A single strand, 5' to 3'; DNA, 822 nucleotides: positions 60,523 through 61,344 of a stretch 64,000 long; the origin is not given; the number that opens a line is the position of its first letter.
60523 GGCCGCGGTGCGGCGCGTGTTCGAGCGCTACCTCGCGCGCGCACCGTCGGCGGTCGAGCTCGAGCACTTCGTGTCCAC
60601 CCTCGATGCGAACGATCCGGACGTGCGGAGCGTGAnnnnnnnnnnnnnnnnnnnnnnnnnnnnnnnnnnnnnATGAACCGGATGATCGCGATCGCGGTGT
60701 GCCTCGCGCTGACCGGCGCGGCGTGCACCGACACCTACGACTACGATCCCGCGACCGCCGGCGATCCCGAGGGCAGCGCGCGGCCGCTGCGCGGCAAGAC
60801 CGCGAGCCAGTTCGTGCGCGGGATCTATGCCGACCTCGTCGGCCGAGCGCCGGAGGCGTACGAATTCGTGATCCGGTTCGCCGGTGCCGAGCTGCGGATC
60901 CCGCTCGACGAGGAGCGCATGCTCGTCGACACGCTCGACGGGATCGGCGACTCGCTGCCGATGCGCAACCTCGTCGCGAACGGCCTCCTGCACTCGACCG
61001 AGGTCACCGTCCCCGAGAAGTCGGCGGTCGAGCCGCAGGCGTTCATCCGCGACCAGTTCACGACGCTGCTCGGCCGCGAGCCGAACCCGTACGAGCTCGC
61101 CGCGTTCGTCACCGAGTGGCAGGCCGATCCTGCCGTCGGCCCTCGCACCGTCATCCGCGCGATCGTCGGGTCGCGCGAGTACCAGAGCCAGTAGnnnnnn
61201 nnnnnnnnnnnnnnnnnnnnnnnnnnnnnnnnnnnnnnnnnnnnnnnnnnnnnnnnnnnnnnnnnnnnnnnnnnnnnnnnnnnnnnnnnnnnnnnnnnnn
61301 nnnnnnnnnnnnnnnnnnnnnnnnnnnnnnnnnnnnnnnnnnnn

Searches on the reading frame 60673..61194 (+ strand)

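Call 53: search_protein_families(library=pfam, proteins=[window:60673-61194:+], max_evalue=0.001)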
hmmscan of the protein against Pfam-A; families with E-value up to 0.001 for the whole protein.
window:60673-61194:+ (173 aa): 1 family
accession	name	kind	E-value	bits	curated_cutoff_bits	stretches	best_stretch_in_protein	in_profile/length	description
PF13946.11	DUF4214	-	0.0004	20.8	23.2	0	102-171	1-69/72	Domain of unknown function (DUF4214)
